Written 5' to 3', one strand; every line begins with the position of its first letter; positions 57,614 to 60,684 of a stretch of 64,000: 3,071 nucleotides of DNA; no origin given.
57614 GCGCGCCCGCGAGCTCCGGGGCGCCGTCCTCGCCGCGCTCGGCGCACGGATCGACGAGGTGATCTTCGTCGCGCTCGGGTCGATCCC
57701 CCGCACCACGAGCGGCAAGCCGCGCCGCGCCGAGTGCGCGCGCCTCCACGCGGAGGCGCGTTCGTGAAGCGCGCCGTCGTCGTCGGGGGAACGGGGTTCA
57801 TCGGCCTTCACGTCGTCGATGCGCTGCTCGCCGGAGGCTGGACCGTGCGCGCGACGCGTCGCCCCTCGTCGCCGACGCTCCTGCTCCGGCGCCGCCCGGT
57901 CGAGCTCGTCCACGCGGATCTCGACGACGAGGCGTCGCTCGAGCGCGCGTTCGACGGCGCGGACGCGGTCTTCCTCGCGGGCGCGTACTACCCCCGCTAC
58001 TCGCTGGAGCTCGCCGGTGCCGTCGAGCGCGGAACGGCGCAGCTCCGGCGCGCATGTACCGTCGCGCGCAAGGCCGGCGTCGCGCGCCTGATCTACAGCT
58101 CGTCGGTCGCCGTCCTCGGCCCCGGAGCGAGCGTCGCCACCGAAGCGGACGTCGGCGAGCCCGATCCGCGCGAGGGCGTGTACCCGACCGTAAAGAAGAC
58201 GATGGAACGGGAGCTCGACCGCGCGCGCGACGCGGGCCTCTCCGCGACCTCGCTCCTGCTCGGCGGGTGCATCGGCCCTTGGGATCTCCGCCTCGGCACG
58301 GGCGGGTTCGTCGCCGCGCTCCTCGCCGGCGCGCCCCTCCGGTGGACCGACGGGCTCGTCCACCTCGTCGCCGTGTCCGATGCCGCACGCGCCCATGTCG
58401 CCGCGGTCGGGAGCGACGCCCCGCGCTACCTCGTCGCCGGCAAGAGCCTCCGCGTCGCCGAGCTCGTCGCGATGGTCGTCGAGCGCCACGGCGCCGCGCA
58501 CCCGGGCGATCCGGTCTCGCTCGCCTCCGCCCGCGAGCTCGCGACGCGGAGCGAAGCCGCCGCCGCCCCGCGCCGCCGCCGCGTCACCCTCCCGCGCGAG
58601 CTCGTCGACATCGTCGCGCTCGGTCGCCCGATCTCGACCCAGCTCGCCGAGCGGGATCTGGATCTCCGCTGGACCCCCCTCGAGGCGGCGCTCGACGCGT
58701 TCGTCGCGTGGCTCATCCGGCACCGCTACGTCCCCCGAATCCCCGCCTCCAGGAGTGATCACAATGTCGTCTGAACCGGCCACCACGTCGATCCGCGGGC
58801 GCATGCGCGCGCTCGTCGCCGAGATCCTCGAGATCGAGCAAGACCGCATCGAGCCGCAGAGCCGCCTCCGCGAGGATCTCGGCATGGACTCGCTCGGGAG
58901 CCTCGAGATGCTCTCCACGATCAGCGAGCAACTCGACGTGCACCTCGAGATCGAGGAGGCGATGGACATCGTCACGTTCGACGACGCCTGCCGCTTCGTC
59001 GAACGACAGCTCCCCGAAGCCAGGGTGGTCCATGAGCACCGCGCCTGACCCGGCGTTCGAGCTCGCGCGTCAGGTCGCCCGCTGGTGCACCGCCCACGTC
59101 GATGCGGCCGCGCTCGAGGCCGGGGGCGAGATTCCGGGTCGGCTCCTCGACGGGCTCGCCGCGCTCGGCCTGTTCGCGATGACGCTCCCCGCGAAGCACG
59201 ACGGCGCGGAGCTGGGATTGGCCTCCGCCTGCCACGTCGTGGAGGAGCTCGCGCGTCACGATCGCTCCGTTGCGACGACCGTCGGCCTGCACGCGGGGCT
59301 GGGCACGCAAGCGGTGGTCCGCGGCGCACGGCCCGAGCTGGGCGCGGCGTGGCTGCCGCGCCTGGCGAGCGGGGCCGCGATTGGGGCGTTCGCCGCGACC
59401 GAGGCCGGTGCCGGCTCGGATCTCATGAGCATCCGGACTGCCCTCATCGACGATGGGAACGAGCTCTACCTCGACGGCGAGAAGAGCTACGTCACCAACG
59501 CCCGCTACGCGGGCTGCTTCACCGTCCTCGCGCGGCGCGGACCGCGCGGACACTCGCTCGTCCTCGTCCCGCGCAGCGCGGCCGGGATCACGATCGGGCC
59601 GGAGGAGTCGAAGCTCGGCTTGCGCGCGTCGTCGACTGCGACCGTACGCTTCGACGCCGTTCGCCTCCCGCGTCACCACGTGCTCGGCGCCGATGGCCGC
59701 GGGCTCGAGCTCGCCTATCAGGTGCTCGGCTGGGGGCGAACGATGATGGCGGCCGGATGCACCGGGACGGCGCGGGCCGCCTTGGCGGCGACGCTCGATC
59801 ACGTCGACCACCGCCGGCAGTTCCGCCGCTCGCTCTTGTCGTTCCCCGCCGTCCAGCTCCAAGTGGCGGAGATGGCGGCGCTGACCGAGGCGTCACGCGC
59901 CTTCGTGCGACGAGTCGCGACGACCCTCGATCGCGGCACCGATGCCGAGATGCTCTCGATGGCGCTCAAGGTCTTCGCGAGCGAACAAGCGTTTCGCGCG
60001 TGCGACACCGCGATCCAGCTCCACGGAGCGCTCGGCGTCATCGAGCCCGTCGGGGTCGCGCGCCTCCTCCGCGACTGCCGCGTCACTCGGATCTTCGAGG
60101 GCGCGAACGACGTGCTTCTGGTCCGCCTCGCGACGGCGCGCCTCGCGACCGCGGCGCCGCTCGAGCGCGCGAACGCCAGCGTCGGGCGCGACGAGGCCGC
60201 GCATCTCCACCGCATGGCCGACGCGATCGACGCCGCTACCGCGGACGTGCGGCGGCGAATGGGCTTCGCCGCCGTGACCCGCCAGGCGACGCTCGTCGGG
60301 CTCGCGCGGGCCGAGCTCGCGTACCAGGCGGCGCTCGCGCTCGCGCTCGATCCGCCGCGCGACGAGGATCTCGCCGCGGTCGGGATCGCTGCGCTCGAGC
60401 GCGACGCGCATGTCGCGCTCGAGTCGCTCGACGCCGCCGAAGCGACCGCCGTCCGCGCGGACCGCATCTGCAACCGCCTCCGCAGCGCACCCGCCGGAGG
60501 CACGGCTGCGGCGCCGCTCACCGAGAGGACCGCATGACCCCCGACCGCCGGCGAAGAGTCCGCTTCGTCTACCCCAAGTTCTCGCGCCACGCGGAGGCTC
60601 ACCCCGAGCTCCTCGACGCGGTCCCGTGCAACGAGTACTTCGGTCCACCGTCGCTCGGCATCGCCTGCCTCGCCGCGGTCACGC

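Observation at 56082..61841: Translationally coupled five-gene acyl-tailoring cassette: FAAL, SDR reductase/epimerase, ACP, acyl-ACP dehydrogenase, B12-radical SAM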

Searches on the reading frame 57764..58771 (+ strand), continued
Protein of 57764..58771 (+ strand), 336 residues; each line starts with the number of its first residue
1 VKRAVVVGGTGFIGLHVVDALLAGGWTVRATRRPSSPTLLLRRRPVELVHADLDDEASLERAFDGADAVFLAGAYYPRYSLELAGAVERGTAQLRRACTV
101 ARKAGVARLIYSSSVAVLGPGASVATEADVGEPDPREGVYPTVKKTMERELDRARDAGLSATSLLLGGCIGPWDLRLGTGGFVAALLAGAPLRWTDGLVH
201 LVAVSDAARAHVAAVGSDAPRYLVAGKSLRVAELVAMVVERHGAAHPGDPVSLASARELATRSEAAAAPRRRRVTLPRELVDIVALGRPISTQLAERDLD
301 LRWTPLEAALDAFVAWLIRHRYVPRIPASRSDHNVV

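Call 70: fold_search(model_id=the predicted structure, library=pdb)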
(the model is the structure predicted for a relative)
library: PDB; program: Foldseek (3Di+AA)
matches with E <= 10: 1999; with E <= 0.001: 1428
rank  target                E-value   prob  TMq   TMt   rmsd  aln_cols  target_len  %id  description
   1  3wj7_A                1.3e-25  1.00  0.82  0.83   5.4       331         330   25  Crystal structure of gox2253 (released 2014-06-04)
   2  4r1t                  4.1e-23  1.00  0.77  0.82   4.1       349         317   23  Crystal structure of Petunia hydrida cinnamoyl-CoA reductase (released 2014-10-01)
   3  4r1s_B                3.8e-22  1.00  0.75  0.79   4.5       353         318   23  Crystal structure of Petunia hydrida cinnamoyl-CoA reductase (released 2014-10-01)
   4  2x4g                  4.1e-22  1.00  0.80  0.88   3.6       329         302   24  Crystal structure of PA4631, a nucleoside-diphosphate-sugar epimerase from Pseudomonas aeruginosa (released 2010-07-21)
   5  4r1s_A                7.0e-22  1.00  0.76  0.79   4.4       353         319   22  Crystal structure of Petunia hydrida cinnamoyl-CoA reductase (released 2014-10-01)
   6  4r1u_A                7.5e-21  1.00  0.75  0.82   5.7       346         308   20  Crystal structure of Medicago truncatula cinnamoyl-CoA reductase (released 2014-10-01)
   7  4r1u_B                1.3e-20  1.00  0.75  0.81   5.0       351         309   20  Crystal structure of Medicago truncatula cinnamoyl-CoA reductase (released 2014-10-01)
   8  4qtz                  4.1e-20  1.00  0.76  0.80   4.3       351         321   18  Crystal Structure of Cinnamyl-Alcohol Dehydrogenase 2 (released 2014-10-01)
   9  5tqm_A                5.9e-20  1.00  0.77  0.82   4.1       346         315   22  Cinnamoyl-CoA Reductase 1 from Sorghum bicolor in complex with NADP+ (released 2017-04-26)
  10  4quk                  1.5e-19  1.00  0.76  0.81   4.5       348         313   18  Crystal Structure of Cinnamyl-Alcohol Dehydrogenase 2 Mutant K169A (released 2014-10-01)
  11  6nbr_A                2.4e-19  1.00  0.76  0.81   3.6       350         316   18  Crystal Structure of Piper methysticum Kavalactone Reductase 1 in complex with NADP (released 2019-06-19)
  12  6nbr_C                2.4e-19  1.00  0.74  0.79   4.0       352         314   18  Crystal Structure of Piper methysticum Kavalactone Reductase 1 in complex with NADP (released 2019-06-19)
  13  2p4h                  2.8e-19  1.00  0.68  0.74   5.4       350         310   20  Crystal Structure of Vestitone Reductase from Alfalfa (Medicago sativa L.) (released 2007-05-15)
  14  9m3k_C                5.5e-19  1.00  0.72  0.75   5.1       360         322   18  Crystal structure of GinKR1 (released 2026-01-07)
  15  4zrn_A                1.7e-18  1.00  0.76  0.82   3.2       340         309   22  Crystal Structure of UDP-Glucose 4-Epimerase (TM0509) with UDP-glucose from Hyperthermophilic Eubacterium Thermotoga M (released 2015-09-16)
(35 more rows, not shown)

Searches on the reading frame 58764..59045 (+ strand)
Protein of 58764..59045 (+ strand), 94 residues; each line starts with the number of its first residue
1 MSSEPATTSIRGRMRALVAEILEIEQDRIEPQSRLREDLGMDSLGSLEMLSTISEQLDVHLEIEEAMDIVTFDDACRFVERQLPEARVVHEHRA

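Call 8: search_protein_families(library=pfam, proteins=[window:58764-59045:+], max_evalue=0.01)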
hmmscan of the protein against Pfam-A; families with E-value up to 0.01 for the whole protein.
window:58764-59045:+ (94 aa): 2 families
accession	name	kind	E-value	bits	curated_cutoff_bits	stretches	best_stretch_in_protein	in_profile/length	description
PF00550.31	PP-binding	-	8.6e-13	48.8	20.8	1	14-79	3-67/67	Phosphopantetheine attachment site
PF23297.2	ACP_SdgA_C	-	9.7e-05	22.8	27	1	7-85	8-85/95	Highly reducing polyketide synthase sdgA, C-terminal ACP domain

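Call 9: search_protein_families(library=ncbifam, proteins=[window:58764-59045:+], max_evalue=0.01)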
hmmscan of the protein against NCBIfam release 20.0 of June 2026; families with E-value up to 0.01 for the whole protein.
window:58764-59045:+ (94 aa): 15 families
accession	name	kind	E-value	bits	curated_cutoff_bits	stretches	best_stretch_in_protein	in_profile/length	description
NF006031.0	PRK08172.1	equivalog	1.8e-14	54.2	76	1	10-86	5-80/82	acyl carrier protein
NF002148.0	PRK00982.1-2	subfamily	2.7e-13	49.6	71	1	9-82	4-77/79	acyl carrier protein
NF002150.0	PRK00982.1-4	subfamily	2.4e-12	46.9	66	1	12-82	8-78/80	acyl carrier protein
TIGR00517.1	acyl_carrier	equivalog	4.8e-12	45.6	70.45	1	10-82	4-76/77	acyl carrier protein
NF002151.0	PRK00982.1-5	equivalog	2.2e-11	43.7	92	1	10-82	4-76/78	acyl carrier protein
NF002149.0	PRK00982.1-3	equivalog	7.6e-11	41.8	106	1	9-82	3-76/78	acyl carrier protein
NF058660.1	cispen_ACP_AmcB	equivalog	5.6e-08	32.8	80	1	17-64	10-58/80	cispentacin biosynthesis acyl carrier protein AmcB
NF003757.0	PRK05350.1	equivalog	6.9e-08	32.5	65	1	10-84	7-81/83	acyl carrier protein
NF005079.0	PRK06508.1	equivalog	6.2e-07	29.7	83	1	13-68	7-62/93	acyl carrier protein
NF002147.0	PRK00982.1-1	equivalog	7.8e-07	28.8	84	1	13-81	11-79/83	acyl carrier protein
NF004533.0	PRK05883.1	equivalog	5.1e-06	26.3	72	1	6-72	20-86/100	acyl carrier protein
NF009104.0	PRK12449.1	equivalog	3.6e-05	23.6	70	1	10-82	6-78/80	acyl carrier protein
NF040636.1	AcpM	exception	5.1e-05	23.2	146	1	14-82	10-78/93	meromycolate extension acyl carrier protein AcpM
NF045894.1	PKS_plus_SDR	equivalog_domain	0.00029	18.5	1740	1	9-83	1439-1513/1515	type I polyketide synthase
NF005502.0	PRK07117.1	equivalog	0.0029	17.8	79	1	20-71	16-67/82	acyl carrier protein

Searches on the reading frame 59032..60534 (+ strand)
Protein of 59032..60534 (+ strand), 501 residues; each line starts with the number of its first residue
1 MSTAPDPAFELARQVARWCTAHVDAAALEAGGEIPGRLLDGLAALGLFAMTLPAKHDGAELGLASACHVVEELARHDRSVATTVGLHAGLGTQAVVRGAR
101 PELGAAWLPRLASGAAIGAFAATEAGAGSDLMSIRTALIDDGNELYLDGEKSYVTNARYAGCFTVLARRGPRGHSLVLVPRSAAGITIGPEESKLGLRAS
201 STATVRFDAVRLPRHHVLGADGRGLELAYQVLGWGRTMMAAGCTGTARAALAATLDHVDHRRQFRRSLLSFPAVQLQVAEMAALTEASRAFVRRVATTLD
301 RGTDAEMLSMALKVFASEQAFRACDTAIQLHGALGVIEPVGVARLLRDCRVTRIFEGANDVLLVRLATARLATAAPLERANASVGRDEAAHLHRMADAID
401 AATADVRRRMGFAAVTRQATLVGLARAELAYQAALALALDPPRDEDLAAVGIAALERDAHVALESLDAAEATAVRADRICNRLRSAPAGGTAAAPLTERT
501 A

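Call 8: search_protein_families(library=pfam, proteins=[window:59032-60534:+], max_evalue=0.01)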
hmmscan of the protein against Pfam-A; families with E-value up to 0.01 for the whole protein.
window:59032-60534:+ (501 aa): 5 families
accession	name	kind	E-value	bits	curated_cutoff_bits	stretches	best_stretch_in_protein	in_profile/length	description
PF00441.29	Acyl-CoA_dh_1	-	1.3e-35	123.2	22.4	1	222-367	1-146/150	Acyl-CoA dehydrogenase, C-terminal domain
PF02770.24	Acyl-CoA_dh_M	-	1e-22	80.6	33.3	1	119-210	1-97/97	Acyl-CoA dehydrogenase, middle domain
PF02771.21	Acyl-CoA_dh_N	-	1.1e-18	68.1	22.9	1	11-114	7-112/113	Acyl-CoA dehydrogenase, N-terminal domain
PF08028.16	Acyl-CoA_dh_2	-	7.8e-15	55.8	22.7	1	238-359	2-133/134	Acyl-CoA dehydrogenase, C-terminal domain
PF22924.1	ACOX_C_alpha1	-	2.9e-05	24.4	27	1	234-367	6-165/169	Acyl-CoA oxidase, C-alpha1 domain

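Call 9: search_protein_families(library=ncbifam, proteins=[window:59032-60534:+], max_evalue=0.01)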
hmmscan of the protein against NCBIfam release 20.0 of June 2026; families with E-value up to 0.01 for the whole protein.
window:59032-60534:+ (501 aa): 22 families
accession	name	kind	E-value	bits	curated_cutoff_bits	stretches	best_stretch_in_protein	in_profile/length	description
NF058590.1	AcCoDHFadEBacil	equivalog_domain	8.7e-67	225.9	600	1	38-361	58-401/586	acyl-CoA dehydrogenase FadE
NF043006.1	CyhCrbnylCoADH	equivalog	8.2e-63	212.7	650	1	25-362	27-367/380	cyclohexane-1-carbonyl-CoA dehydrogenase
NF042972.1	AcrlCoAredClosAcrC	equivalog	2e-62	211.1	640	1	22-367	25-373/378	acryloyl-CoA reductase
NF045652.1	ProlPCPDhRedW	equivalog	4.2e-54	183.8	650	1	44-362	42-365/376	L-prolyl-[peptidyl-carrier protein] dehydrogenase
NF053553.1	prodigi_MBC_PigA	equivalog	3.7e-49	167.8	500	1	43-361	46-370/381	prodigiosin MBC biosynthesis dehydrogenase PigA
NF045552.1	GlutCoADH_Des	equivalog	8.1e-47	160.2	470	1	41-371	45-380/387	glutaryl-CoA dehydrogenase Acd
NF002885.1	PRK03354.1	equivalog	3.2e-40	138.3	540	1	33-367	37-370/378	crotonobetainyl-CoA dehydrogenase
TIGR03207.1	cyc_hxne_CoA_dh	equivalog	4.1e-36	124.5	575.35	1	34-366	33-367/372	cyclohexanecarboxyl-CoA dehydrogenase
NF042439.1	SulpropCoADesulf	equivalog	5.6e-36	124.1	600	1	12-376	4-376/379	3-sulfinopropanoyl-CoA desulfinase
NF008997.0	PRK12341.1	equivalog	1.2e-35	123.3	537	1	30-363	34-369/382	acyl-CoA dehydrogenase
NF052270.1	Staph_DH_FadE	equivalog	2e-33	115.7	600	1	69-361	91-384/400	acyl-CoA dehydrogenase FadE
NF049984.1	Rv1679_FadE16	equivalog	4.8e-33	114.9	600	1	21-362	12-357/371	Rv1679 family acyl-CoA dehydrogenase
NF007000.1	PRK09463.1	subfamily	4.9e-26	91.3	600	1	14-358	54-422/726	acyl-CoA dehydrogenase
TIGR04022.1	sulfur_SfnB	equivalog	5.3e-26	91.4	430.9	1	7-352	9-362/391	SfnB family sulfur acquisition oxidoreductase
NF009586.0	PRK13026.1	subfamily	1.8e-20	72.9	608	1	13-337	88-434/777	acyl-CoA dehydrogenase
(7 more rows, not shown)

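Call 29: search_solved_structures(query=window:59032-60534:+, max_evalue=1e-30)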
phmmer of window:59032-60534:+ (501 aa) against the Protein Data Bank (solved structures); distinct sequences matched with E-value up to 1e-30: 54.
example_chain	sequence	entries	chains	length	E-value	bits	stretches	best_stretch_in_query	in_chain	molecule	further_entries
3b96_A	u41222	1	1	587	7.3e-60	206.2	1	10-368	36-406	Very long-chain specific acyl-CoA dehydrogenase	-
2uxw_A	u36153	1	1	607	8.1e-60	206.1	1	10-368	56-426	VERY-LONG-CHAIN SPECIFIC ACYL-COA DEHYDROGENASE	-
7s7g_A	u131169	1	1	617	8.5e-60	206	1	10-368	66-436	Very long-chain specific acyl-CoA dehydrogenase, mitochondrial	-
8ca1_B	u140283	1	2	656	3.2e-59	204.1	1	10-368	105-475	Very long-chain specific acyl-CoA dehydrogenase, mitochondrial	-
5lnx_A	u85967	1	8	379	1.8e-54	188.4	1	25-363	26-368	Acyl-CoA dehydrogenase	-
3pfd_A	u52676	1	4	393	4.9e-53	183.7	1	25-369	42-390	Acyl-CoA dehydrogenase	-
7p98_A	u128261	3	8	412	9.3e-52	179.5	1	28-371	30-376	Short-chain acyl-CoA dehydrogenase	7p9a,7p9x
5ol2_C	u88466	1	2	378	9.5e-52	179.5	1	29-363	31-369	Acyl-CoA dehydrogenase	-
8phe_A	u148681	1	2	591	2.1e-51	178.4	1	14-374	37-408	Complex I assembly factor ACAD9, mitochondrial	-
4n5f_A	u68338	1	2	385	2.3e-51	178.2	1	24-364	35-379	Putative acyl-CoA dehydrogenase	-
2z1q_A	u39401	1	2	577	3.1e-51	177.8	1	38-364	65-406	Acyl-CoA dehydrogenase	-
8phf_A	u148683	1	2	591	5.2e-51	177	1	14-374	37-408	Complex I assembly factor ACAD9, mitochondrial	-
4o5m_A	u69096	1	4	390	1.8e-50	175.3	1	17-362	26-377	Isovaleryl-CoA dehydrogenase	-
4u83_A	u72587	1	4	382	4.5e-50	174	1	12-364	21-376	Acyl-CoA dehydrogenase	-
8i4p_A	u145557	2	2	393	7.5e-50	173.2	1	24-368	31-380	Acyl-CoA dehydrogenase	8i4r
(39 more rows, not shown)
